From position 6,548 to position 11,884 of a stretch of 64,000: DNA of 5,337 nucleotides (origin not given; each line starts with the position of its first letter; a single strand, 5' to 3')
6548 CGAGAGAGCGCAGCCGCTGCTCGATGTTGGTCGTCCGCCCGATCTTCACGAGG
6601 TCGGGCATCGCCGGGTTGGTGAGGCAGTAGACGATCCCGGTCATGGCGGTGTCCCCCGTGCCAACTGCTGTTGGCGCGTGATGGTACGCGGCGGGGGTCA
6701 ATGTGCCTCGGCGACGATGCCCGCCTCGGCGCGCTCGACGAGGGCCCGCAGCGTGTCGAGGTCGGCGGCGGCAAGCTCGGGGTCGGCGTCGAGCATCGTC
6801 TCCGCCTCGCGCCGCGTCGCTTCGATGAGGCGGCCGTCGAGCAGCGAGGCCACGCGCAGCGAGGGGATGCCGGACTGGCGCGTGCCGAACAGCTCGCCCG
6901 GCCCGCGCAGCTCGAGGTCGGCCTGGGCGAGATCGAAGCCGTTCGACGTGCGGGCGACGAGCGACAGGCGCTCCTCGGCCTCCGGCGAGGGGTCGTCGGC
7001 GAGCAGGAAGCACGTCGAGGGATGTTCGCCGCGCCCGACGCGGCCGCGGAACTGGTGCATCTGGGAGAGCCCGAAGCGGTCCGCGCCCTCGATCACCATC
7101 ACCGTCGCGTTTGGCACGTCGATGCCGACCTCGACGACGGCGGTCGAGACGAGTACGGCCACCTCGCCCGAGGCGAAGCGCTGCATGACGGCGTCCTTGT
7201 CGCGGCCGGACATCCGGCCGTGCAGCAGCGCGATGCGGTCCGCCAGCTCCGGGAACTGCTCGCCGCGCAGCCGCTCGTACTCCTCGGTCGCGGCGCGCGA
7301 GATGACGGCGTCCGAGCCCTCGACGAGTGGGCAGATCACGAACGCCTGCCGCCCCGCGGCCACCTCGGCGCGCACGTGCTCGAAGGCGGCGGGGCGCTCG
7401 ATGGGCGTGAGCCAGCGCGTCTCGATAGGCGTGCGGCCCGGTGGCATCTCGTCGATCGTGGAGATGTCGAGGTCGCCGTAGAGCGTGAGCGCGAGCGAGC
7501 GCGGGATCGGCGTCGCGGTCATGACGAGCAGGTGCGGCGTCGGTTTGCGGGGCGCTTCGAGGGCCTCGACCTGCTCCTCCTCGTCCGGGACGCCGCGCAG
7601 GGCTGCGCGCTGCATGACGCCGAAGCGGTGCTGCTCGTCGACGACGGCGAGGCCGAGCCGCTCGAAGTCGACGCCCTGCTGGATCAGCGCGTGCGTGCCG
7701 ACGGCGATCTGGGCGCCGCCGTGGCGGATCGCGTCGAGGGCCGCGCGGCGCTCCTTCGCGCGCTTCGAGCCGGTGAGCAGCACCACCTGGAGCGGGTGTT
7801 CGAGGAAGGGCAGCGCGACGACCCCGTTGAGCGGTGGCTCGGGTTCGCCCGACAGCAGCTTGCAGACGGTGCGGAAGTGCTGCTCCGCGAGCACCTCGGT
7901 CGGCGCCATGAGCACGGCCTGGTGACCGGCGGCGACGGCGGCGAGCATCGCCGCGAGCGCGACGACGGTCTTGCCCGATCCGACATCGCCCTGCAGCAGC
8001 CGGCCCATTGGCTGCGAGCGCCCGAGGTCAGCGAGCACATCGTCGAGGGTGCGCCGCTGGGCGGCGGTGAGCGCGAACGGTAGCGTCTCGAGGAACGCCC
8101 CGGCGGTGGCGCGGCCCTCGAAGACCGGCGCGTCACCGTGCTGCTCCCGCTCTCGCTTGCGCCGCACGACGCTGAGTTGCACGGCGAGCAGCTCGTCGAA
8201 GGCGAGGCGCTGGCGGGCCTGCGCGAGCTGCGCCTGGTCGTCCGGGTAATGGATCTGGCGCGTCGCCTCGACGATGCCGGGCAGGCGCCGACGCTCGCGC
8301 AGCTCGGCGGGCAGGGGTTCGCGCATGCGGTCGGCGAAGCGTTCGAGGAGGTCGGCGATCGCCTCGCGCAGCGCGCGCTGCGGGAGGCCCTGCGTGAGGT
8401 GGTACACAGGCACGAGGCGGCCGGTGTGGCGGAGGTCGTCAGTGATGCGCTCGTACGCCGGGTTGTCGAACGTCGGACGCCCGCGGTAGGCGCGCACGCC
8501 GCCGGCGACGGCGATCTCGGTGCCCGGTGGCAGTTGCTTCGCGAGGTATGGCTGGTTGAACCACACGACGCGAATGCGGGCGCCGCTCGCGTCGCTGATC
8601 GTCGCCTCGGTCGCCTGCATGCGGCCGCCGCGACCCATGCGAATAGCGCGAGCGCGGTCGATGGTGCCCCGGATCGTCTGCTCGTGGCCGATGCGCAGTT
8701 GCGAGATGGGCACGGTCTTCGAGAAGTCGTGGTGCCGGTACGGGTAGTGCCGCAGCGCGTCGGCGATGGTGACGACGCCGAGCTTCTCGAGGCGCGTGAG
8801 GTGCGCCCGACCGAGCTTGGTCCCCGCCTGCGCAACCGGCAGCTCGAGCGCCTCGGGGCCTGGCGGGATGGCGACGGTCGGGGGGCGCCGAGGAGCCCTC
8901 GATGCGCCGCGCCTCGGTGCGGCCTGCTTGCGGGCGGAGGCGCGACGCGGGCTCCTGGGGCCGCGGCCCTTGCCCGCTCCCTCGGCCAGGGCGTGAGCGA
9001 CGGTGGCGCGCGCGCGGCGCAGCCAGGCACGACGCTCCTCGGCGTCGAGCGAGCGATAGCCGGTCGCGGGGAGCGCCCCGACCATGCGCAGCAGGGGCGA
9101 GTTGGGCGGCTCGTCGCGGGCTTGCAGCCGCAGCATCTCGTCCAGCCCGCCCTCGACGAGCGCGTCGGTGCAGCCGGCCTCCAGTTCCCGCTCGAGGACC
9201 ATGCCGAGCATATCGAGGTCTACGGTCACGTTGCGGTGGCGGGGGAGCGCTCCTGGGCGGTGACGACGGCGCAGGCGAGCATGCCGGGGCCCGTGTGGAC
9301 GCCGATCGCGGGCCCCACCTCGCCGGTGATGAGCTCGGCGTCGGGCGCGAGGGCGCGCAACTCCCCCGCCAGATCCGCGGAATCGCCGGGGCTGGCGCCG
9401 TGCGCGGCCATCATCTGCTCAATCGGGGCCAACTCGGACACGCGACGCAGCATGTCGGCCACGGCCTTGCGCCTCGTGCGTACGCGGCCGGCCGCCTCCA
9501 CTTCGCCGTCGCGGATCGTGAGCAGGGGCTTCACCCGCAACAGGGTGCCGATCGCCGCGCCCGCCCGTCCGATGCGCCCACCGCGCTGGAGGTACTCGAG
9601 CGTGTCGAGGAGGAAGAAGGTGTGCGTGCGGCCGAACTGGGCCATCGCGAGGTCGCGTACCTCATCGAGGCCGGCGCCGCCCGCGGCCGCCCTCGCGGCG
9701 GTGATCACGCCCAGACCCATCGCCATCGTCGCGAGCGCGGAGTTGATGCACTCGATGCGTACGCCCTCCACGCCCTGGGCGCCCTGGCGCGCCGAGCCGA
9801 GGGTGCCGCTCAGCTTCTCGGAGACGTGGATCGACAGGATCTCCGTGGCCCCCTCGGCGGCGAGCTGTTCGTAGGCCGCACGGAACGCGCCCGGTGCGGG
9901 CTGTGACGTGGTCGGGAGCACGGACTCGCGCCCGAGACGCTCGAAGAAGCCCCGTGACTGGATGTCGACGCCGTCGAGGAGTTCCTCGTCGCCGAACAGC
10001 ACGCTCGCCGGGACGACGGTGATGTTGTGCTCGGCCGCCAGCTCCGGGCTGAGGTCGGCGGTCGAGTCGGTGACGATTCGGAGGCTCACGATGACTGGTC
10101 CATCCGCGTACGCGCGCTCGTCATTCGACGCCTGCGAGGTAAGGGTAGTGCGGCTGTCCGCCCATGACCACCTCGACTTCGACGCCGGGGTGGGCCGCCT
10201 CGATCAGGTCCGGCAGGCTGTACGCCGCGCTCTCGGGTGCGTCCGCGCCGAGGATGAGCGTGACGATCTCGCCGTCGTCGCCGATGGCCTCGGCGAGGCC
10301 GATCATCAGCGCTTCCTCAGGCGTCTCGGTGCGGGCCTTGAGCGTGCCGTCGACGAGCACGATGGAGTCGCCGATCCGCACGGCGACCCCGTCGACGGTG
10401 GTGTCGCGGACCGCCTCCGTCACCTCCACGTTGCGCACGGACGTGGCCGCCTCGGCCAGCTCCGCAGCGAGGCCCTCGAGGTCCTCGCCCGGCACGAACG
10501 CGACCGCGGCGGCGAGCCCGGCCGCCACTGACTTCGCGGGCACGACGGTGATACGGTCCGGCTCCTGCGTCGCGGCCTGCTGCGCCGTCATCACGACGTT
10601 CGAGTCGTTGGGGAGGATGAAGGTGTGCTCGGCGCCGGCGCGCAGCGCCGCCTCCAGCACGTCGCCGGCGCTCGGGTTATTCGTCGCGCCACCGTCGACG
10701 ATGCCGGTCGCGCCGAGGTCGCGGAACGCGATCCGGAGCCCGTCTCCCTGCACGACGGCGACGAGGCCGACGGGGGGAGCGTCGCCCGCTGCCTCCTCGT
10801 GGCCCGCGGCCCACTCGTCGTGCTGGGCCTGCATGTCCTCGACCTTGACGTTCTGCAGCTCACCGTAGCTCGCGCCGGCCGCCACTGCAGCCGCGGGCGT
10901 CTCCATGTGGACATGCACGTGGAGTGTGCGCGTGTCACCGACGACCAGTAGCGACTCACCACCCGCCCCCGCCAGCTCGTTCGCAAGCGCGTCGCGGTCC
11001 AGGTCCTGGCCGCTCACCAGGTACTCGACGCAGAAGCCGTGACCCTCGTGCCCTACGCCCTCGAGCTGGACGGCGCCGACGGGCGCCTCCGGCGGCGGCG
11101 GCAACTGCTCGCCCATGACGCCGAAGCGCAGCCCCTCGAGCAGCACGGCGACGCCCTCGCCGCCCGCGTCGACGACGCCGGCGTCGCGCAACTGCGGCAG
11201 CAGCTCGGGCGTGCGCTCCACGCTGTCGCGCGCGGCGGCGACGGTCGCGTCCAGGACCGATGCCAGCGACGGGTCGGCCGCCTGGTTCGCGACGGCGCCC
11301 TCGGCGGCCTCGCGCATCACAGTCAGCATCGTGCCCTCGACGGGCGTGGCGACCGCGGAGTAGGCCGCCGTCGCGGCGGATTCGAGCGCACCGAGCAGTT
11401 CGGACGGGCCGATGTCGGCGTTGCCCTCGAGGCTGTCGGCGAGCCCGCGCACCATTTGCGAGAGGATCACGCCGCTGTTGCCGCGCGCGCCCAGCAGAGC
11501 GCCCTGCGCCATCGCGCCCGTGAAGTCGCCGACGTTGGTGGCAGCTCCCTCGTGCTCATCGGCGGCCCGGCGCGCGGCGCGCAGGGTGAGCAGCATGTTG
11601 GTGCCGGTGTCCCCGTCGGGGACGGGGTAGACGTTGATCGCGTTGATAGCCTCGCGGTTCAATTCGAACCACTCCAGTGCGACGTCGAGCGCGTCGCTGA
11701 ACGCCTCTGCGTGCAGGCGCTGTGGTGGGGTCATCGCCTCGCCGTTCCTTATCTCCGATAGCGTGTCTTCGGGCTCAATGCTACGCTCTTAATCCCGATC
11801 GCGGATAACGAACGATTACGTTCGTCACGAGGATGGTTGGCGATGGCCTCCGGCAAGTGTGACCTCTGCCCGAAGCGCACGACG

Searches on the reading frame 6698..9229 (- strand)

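Call 23: search_protein_families(library=ncbifam, proteins=[window:6698-9229:-], max_evalue=1e-8)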
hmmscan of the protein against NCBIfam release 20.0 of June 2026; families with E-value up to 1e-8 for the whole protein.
window:6698-9229:- (843 aa): 16 families
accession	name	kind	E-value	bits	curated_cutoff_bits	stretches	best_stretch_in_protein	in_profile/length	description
NF008168.0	PRK10917.2-2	equivalog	3.7e-260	865.5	718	1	8-833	8-783/795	ATP-dependent DNA helicase RecG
NF008165.0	PRK10917.1-3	equivalog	6.5e-225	748.7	711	1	139-834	16-681/692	ATP-dependent DNA helicase RecG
NF008170.0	PRK10917.2-4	equivalog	6.7e-214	712.3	975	1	129-832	130-813/826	ATP-dependent DNA helicase RecG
TIGR00643.1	recG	equivalog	2.2e-206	687.4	659.4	1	151-808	2-628/629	ATP-dependent DNA helicase RecG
NF008167.0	PRK10917.2-1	equivalog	2.7e-188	627.6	995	2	269-822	167-722/744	ATP-dependent DNA helicase RecG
NF008166.0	PRK10917.1-4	equivalog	3.3e-186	620.5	864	1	141-825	21-693/705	ATP-dependent DNA helicase RecG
NF008164.0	PRK10917.1-2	equivalog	7.8e-184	612.8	785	1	151-831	40-689/704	ATP-dependent DNA helicase RecG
NF008163.0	PRK10917.1-1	equivalog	1.7e-178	595.2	796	1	137-822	15-677/692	ATP-dependent DNA helicase RecG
TIGR00580.2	mfd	equivalog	7.5e-94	315.8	800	1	353-787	400-798/907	transcription-repair coupling factor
NF008169.0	PRK10917.2-3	equivalog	7e-86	289.1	555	1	141-788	5-582/610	ATP-dependent DNA helicase RecG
NF007966.0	PRK10689.1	equivalog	1.2e-66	225.2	1329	1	374-788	588-966/1148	transcription-repair coupling factor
NF010337.0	PRK13766.1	equivalog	9.1e-14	50.5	610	0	673-751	408-485/781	Hef nuclease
NF004067.0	PRK05580.1-4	equivalog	1.2e-12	47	763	1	315-545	135-339/737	primosomal protein N'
TIGR00595.1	priA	equivalog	8.3e-12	44.4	230.35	0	411-537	1-106/509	replication restart helicase PriA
NF004070.0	PRK05580.2-2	equivalog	1.4e-09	36.7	921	0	384-454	194-264/729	primosomal protein N'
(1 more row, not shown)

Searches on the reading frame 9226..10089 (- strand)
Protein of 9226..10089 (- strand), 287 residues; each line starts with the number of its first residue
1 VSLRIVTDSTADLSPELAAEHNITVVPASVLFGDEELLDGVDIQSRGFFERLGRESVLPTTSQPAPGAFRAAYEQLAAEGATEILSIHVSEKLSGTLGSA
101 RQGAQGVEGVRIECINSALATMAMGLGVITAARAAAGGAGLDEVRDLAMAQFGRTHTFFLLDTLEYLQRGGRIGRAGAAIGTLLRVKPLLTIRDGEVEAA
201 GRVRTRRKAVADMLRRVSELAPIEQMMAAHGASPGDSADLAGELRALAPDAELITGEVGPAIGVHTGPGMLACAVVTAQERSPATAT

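Call 23: search_protein_families(library=ncbifam, proteins=[window:9226-10089:-], max_evalue=1e-8)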
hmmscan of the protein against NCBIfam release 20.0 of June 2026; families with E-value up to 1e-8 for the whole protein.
window:9226-10089:- (287 aa): 2 families
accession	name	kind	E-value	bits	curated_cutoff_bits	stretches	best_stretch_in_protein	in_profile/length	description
TIGR00762.1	DegV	domain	4.9e-84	281.8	99.7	1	4-275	2-275/276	DegV family EDD domain-containing protein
NF038249.1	fatty_FakB1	equivalog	1.3e-52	178.7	350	1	1-277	1-281/286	fatty acid kinase binding subunit FakB1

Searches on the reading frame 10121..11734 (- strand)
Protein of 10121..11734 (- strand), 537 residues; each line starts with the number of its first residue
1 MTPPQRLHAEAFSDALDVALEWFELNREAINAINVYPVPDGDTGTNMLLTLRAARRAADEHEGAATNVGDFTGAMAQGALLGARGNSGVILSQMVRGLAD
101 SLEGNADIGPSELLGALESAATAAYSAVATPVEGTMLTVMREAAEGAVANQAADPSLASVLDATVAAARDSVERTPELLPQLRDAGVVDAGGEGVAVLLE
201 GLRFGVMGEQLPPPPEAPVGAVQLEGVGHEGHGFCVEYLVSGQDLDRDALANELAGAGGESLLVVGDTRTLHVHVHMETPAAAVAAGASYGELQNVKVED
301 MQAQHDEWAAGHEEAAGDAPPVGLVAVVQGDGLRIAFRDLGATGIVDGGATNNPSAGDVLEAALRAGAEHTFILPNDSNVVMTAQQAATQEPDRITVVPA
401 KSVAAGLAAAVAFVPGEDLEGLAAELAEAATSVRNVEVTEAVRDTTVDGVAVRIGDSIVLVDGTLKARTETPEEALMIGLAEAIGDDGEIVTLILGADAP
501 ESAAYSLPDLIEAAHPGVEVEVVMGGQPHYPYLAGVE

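Call 23: search_protein_families(library=ncbifam, proteins=[window:10121-11734:-], max_evalue=1e-8)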
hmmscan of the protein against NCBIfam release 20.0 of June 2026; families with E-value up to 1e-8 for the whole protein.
window:10121-11734:- (537 aa): 3 families
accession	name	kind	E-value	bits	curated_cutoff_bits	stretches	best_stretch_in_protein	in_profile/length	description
TIGR03599.1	YloV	subfamily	3.7e-156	520.8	396.1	1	12-537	1-530/530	DAK2 domain fusion protein YloV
NF038248.1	FakA_VfrB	equivalog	6.8e-113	378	975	1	25-537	21-549/549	fatty acid kinase catalytic subunit FakA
NF011049.0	PRK14479.1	subfamily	4.4e-10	38.7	492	1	10-197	362-557/568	dihydroxyacetone kinase family protein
